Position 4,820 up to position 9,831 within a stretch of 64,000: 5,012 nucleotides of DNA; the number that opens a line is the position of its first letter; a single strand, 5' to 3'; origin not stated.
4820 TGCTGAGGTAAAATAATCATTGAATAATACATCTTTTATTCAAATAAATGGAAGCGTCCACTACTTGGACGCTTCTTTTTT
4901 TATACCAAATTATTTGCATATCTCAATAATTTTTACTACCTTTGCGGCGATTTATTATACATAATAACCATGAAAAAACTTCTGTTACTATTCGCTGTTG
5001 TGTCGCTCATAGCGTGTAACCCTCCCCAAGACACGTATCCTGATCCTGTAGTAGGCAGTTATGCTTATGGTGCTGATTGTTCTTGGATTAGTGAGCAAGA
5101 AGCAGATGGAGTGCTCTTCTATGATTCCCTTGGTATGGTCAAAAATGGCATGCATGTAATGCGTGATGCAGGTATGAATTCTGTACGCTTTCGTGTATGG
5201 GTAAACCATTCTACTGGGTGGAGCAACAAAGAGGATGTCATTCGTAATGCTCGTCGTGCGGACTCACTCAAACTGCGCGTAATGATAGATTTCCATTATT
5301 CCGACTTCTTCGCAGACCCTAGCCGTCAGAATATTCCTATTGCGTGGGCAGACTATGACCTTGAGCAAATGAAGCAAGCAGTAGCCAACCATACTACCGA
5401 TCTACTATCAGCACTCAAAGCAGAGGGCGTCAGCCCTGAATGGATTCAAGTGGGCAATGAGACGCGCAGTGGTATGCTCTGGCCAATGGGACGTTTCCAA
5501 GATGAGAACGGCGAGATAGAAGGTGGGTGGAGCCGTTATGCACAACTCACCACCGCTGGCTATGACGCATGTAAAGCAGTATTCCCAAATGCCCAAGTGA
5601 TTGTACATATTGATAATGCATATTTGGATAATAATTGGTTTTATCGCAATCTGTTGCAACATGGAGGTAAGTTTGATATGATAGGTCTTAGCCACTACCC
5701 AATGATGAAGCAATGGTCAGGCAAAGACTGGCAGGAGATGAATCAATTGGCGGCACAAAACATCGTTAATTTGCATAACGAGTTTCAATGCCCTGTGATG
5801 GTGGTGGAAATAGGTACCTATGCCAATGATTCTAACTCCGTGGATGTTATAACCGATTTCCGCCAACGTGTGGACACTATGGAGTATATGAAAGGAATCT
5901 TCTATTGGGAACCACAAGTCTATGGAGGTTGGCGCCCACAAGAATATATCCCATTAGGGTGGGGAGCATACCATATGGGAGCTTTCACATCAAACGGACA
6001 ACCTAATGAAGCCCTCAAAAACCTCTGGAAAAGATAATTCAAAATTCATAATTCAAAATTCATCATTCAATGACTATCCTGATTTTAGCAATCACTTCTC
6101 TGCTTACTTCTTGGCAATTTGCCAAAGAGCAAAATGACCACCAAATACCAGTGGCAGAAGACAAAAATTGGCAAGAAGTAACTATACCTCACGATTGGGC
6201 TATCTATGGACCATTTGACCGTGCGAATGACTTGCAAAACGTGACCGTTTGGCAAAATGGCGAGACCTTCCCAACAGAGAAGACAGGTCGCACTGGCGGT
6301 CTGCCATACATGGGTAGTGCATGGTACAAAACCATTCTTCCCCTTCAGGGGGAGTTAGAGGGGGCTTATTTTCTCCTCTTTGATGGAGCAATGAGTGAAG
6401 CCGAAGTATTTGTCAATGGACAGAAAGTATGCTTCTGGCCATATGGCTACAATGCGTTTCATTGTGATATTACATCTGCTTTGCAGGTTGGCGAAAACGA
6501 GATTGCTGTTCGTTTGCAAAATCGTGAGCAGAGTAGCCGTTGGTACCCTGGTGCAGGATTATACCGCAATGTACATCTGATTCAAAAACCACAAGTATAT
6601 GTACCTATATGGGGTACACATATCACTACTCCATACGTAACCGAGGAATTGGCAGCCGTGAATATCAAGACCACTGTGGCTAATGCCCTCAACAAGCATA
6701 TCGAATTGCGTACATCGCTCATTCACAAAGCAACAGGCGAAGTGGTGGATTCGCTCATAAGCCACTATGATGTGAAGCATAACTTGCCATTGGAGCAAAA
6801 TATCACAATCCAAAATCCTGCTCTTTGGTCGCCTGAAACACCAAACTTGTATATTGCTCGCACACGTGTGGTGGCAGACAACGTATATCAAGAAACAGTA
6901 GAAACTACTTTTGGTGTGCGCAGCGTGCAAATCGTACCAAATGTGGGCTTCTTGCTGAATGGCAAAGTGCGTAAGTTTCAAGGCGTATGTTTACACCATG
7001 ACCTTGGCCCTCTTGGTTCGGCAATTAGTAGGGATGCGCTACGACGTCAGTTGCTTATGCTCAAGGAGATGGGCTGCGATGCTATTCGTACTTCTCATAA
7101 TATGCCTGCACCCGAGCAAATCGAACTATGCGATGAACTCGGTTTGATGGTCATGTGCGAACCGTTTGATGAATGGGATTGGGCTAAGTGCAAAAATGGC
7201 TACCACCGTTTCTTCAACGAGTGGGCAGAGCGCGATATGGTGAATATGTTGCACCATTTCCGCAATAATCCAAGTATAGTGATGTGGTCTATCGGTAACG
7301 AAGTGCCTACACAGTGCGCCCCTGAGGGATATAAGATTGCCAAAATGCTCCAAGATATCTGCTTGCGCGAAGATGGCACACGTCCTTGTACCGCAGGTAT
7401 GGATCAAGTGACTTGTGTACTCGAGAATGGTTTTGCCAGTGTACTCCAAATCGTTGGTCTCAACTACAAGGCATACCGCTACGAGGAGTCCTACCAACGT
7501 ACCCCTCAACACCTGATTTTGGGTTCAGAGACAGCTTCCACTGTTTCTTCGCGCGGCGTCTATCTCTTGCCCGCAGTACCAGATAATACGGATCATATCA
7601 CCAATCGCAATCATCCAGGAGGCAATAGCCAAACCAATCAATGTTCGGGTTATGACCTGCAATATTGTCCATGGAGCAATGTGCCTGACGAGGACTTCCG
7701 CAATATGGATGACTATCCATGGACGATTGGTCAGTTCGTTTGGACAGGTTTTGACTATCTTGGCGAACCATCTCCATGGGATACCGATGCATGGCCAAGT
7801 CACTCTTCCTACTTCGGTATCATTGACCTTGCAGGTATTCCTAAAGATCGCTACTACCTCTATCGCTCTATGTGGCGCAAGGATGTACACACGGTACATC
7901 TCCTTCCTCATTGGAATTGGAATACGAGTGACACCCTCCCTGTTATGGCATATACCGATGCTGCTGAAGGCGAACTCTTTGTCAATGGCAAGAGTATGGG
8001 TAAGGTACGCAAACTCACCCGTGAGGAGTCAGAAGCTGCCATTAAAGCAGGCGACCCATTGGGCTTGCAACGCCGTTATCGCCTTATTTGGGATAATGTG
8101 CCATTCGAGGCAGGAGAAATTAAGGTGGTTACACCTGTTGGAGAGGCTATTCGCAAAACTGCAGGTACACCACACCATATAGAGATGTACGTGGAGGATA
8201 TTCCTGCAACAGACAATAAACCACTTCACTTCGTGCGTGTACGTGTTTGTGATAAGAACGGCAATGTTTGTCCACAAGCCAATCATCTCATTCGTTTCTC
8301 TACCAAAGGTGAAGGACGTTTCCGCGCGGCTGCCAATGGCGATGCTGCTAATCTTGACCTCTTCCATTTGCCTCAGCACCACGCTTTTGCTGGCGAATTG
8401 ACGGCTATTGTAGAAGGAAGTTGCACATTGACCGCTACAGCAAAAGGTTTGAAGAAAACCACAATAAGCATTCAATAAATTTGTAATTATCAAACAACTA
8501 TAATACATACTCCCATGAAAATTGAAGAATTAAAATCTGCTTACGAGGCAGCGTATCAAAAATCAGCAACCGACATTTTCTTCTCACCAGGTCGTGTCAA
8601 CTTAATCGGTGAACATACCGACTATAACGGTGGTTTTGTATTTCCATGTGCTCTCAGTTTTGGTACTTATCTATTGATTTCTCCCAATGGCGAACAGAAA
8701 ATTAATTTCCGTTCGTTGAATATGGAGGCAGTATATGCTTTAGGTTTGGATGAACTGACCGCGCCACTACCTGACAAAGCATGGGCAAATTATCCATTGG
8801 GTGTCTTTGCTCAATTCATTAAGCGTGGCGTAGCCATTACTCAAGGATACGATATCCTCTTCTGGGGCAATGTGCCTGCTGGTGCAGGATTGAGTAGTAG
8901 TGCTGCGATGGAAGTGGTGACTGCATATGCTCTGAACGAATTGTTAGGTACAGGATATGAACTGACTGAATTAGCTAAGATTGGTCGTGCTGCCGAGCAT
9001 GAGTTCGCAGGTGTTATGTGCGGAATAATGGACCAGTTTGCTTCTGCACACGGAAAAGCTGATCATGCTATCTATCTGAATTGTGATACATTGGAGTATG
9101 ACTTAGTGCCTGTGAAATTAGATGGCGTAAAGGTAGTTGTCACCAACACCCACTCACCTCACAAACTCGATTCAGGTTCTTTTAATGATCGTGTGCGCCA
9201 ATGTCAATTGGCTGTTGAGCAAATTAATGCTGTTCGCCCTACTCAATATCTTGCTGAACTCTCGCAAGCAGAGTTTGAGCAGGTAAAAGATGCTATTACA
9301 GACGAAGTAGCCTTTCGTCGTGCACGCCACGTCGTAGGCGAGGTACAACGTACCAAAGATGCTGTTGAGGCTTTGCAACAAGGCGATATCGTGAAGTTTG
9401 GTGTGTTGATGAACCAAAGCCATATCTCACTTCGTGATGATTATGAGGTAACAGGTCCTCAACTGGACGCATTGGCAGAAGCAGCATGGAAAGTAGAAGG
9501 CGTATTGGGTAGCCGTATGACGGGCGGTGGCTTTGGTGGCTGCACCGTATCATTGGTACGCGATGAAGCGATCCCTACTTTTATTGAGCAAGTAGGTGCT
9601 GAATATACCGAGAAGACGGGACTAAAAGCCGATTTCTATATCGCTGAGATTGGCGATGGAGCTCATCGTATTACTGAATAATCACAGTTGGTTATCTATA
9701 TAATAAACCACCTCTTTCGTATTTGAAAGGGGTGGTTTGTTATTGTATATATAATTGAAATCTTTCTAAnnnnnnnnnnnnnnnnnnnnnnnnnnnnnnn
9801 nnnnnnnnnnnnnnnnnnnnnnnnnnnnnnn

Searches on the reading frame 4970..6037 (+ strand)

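Call 81: search_protein_families(library=pfam, proteins=[window:4970-6037:+], max_evalue=0.00001)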
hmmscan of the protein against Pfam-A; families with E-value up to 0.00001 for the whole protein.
window:4970-6037:+ (355 aa): 1 family
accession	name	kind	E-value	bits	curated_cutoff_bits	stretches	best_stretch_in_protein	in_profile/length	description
PF07745.19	Glyco_hydro_53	-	3.5e-74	250.3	24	1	33-288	2-252/340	Glycosyl hydrolase family 53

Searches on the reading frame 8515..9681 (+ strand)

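Call 6: search_protein_families(library=ncbifam, proteins=[window:8515-9681:+])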
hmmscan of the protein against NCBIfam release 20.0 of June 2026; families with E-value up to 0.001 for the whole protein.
window:8515-9681:+ (388 aa): 10 families
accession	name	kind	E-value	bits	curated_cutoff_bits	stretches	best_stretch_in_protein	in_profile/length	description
NF003705.0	PRK05322.1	equivalog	1e-149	498.5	385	1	1-386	1-387/388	galactokinase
TIGR00131.1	gal_kin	equivalog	9.8e-111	370.4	226.65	1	4-384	2-386/388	galactokinase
NF003472.0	PRK05101.1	equivalog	2.2e-104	349.5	499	1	3-385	4-381/382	galactokinase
NF003006.0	PRK03817.1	equivalog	3.3e-89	299.3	443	1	24-386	6-351/352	galactokinase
NF001816.0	PRK00555.1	equivalog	1.1e-68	231.8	509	1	23-362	6-338/363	galactokinase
TIGR00549.1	mevalon_kin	equivalog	5.1e-22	78.7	163.05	1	24-347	1-276/276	mevalonate kinase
NF003036.0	PRK03926.1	equivalog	1.2e-21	77.1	403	2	24-180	6-143/302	mevalonate kinase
NF002288.1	PRK01212.1-4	equivalog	3.2e-08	33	194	1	86-166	52-131/303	homoserine kinase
NF049969.1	GlMnHpPKinHddA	equivalog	1.7e-06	27.7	600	1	35-181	24-167/338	D-glycero-D-manno-heptose 7-phosphate kinase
TIGR00191.1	thrB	equivalog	2e-06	26.9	168.25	1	85-162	54-131/304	homoserine kinase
